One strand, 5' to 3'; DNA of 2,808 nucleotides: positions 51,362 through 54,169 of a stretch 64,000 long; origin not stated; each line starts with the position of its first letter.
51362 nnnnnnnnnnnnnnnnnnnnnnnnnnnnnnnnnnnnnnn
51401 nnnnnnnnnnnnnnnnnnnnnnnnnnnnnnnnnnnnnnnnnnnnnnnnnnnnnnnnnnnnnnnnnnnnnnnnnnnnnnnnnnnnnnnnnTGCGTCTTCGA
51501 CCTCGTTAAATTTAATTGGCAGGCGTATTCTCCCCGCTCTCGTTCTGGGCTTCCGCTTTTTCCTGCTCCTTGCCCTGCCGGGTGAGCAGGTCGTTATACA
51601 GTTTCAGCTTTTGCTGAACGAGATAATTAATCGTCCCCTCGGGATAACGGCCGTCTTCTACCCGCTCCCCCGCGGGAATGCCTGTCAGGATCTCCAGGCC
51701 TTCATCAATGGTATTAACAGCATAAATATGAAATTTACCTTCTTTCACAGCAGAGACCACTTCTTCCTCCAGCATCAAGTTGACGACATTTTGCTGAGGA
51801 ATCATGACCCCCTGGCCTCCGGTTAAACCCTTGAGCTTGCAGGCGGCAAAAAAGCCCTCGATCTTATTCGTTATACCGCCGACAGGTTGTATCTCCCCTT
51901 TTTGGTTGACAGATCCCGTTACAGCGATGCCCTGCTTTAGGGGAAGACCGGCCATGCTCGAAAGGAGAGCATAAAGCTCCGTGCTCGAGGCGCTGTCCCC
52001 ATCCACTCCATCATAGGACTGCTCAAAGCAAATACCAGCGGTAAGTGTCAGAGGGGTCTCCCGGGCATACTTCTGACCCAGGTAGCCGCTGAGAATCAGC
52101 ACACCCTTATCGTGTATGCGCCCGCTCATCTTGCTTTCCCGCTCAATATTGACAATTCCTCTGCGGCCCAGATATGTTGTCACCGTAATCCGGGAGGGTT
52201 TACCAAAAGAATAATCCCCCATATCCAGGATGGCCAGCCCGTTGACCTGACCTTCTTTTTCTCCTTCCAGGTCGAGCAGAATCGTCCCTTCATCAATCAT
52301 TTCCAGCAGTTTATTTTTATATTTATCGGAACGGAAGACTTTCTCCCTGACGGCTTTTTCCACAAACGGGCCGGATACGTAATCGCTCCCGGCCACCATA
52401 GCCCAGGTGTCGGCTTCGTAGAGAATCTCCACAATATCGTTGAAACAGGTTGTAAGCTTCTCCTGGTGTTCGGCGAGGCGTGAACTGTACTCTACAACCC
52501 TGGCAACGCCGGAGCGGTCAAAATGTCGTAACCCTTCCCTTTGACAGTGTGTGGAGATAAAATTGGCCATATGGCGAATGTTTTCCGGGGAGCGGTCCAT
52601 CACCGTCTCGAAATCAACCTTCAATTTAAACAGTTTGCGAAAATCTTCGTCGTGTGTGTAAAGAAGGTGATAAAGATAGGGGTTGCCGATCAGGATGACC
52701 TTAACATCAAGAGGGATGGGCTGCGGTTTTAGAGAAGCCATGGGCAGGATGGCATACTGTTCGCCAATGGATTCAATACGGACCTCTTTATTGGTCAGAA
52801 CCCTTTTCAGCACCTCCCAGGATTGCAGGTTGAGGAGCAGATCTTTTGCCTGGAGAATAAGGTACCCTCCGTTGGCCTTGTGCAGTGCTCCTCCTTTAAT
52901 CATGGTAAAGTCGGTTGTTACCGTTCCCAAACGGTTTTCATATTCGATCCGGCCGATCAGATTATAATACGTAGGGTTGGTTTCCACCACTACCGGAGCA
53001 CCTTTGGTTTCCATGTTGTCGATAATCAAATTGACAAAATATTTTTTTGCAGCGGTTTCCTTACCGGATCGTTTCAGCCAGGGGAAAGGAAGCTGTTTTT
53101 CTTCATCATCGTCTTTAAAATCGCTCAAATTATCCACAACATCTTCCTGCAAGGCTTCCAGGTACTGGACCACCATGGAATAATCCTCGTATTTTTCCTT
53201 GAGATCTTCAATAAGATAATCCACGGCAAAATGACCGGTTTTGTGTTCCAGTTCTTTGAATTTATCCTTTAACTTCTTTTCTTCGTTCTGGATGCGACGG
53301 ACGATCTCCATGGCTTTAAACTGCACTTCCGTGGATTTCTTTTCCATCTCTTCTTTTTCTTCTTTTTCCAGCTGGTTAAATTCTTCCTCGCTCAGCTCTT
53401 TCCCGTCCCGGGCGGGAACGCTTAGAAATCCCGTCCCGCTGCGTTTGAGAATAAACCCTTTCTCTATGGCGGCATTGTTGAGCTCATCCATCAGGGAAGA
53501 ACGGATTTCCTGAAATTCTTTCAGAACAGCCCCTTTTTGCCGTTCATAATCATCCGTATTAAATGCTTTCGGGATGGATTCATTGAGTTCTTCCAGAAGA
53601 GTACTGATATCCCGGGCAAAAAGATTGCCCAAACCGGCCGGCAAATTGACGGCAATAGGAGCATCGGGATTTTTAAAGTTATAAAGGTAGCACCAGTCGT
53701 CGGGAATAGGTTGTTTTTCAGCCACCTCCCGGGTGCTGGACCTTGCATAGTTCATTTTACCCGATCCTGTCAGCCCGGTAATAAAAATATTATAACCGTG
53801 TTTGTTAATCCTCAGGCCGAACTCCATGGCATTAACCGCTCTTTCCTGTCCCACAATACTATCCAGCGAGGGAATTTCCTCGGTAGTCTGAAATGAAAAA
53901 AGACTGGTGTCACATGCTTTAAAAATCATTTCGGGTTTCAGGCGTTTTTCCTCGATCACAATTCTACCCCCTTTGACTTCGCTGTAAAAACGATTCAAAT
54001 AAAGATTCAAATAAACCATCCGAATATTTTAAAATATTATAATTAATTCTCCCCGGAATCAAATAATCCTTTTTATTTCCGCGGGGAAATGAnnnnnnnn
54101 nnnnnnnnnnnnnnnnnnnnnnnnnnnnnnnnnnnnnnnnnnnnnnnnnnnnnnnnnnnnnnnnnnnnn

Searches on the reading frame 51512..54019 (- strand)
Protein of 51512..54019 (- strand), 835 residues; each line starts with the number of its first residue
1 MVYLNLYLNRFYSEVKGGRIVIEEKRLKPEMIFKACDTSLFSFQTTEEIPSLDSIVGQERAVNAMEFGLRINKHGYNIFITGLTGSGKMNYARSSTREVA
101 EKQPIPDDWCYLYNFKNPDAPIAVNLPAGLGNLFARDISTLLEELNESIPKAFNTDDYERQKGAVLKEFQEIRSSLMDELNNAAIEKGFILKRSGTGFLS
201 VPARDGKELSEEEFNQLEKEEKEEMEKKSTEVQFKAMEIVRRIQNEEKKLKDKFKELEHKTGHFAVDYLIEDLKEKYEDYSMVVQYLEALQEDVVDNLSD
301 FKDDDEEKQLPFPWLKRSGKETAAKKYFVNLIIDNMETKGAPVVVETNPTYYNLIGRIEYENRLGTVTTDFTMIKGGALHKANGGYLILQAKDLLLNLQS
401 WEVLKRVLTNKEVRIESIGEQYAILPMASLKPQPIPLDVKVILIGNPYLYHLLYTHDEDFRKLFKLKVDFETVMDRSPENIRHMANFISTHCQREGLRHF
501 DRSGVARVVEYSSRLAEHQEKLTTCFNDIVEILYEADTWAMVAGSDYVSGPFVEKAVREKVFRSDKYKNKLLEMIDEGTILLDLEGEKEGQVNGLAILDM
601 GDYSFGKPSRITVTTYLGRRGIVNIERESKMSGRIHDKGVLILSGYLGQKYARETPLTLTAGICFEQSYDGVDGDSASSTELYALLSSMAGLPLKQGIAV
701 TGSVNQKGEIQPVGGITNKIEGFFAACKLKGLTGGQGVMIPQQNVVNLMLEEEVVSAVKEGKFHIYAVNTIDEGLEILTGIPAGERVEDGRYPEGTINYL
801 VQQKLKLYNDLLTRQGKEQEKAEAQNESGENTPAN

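Call 96: search_protein_families(library=pfam, proteins=[window:51512-54019:-], max_evalue=1e-8)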
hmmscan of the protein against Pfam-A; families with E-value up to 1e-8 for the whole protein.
window:51512-54019:- (835 aa): 4 families
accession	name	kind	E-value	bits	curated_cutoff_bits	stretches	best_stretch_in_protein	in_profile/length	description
PF13654.12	AAA_32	-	2.1e-57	193.3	21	1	339-471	1-133/133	LonB-like, AAA domain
PF20436.4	LonB_AAA-LID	-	5.9e-25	87.5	22.4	1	499-563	1-65/65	Archaeal LonB, AAA+ ATPase LID domain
PF20437.3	LonC_helical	-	2.9e-15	56.4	24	1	108-140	1-33/34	Lon-like LonC helical domain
PF05362.19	Lon_C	-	3.4e-09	37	21.1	1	673-777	108-201/205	Lon protease (S16) C-terminal proteolytic domain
